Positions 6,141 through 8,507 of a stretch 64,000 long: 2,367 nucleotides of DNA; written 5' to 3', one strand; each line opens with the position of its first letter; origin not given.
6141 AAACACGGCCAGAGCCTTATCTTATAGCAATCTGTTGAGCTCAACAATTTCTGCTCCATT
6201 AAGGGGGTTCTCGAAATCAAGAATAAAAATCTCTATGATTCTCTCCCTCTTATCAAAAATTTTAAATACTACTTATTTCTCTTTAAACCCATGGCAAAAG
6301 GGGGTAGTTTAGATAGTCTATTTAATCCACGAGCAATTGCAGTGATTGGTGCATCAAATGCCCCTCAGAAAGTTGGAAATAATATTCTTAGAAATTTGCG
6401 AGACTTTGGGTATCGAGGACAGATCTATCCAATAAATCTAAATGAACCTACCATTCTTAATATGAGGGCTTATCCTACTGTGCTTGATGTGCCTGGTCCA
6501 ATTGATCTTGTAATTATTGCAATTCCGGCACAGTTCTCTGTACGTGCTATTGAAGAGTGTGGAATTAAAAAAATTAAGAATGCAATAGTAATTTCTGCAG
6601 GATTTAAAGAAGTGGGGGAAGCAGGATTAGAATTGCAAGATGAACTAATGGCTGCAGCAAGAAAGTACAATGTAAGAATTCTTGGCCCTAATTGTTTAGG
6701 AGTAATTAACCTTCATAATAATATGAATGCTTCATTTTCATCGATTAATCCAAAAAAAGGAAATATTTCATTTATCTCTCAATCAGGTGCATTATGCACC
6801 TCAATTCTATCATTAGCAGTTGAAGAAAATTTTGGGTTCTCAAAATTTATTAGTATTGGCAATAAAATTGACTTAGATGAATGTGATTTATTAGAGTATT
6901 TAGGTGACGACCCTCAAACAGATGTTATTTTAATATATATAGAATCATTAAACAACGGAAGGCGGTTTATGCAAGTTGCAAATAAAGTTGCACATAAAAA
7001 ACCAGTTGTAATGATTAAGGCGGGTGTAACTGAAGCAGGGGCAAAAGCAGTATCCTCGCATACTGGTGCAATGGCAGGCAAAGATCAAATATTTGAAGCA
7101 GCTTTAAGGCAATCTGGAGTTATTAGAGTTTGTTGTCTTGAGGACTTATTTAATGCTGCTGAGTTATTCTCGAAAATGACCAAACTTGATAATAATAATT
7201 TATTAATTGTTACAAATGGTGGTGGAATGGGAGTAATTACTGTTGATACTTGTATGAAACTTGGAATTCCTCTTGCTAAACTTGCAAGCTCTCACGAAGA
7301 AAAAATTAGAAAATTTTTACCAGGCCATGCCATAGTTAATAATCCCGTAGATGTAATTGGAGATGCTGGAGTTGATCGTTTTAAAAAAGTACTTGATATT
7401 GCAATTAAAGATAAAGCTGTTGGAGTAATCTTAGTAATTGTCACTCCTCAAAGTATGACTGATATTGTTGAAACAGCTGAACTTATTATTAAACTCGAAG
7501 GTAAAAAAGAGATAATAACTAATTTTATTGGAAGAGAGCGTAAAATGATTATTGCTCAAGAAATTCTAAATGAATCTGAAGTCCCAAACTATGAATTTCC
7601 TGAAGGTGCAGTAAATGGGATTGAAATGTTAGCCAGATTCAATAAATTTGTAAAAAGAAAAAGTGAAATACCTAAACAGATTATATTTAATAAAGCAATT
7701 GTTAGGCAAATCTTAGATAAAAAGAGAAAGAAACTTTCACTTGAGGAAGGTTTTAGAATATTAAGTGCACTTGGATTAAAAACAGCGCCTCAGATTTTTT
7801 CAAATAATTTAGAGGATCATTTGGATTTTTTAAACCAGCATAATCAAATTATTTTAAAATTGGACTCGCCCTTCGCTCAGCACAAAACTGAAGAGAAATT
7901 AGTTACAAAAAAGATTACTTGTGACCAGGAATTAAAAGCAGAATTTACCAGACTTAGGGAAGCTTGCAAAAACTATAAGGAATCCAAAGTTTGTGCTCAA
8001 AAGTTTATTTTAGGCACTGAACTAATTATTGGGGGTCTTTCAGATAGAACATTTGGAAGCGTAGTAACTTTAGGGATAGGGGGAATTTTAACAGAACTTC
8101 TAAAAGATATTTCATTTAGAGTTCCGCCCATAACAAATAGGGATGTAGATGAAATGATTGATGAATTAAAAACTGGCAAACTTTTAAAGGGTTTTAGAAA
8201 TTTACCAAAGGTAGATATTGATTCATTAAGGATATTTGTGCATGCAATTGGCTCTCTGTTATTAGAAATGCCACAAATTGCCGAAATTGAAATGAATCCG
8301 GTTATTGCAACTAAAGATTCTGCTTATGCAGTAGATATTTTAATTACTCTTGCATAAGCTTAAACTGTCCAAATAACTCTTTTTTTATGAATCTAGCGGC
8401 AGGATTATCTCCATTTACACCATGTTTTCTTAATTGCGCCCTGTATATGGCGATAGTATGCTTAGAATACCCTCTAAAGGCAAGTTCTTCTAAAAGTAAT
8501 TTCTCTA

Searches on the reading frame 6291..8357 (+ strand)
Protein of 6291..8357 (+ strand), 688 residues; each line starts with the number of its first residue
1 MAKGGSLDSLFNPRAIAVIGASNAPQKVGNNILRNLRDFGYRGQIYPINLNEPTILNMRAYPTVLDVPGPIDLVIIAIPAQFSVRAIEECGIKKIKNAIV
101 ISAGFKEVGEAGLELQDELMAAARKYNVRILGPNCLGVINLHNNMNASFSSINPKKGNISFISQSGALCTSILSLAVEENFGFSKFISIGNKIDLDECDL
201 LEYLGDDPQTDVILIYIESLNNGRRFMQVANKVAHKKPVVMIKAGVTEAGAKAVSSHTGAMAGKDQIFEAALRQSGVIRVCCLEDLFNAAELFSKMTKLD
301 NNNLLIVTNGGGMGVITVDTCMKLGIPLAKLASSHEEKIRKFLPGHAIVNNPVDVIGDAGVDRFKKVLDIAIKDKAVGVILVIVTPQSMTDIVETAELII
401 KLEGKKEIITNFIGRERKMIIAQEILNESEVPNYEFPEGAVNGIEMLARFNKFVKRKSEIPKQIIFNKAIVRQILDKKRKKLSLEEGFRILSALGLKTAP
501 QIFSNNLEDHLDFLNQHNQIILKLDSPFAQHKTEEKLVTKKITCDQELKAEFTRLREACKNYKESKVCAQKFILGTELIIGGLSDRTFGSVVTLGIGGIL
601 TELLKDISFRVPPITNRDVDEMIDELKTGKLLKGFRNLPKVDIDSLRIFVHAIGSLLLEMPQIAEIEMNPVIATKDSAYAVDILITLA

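Call 47: search_protein_families(library=pfam, proteins=[window:6291-8357:+], max_evalue=0.00001)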
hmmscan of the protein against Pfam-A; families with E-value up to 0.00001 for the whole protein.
window:6291-8357:+ (688 aa): 5 families
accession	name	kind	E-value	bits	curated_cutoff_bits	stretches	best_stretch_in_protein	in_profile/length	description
PF13607.11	Succ_CoA_lig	-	1.4e-57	193.8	27.4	1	156-293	1-138/138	Succinyl-CoA ligase like flavodoxin domain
PF13549.11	ATP-grasp_5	-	7.1e-46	156.8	27.6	1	474-687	2-221/221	ATP-grasp domain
PF13380.12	CoA_binding_2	-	6.7e-24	85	22.8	1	14-139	1-114/116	CoA binding domain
PF02629.25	CoA_binding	-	1.7e-09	38.8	22.3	1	14-104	4-97/97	CoA binding domain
PF19045.5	Ligase_CoA_2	-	1.2e-08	35.6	23.7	1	305-392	2-89/162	Ligase-CoA domain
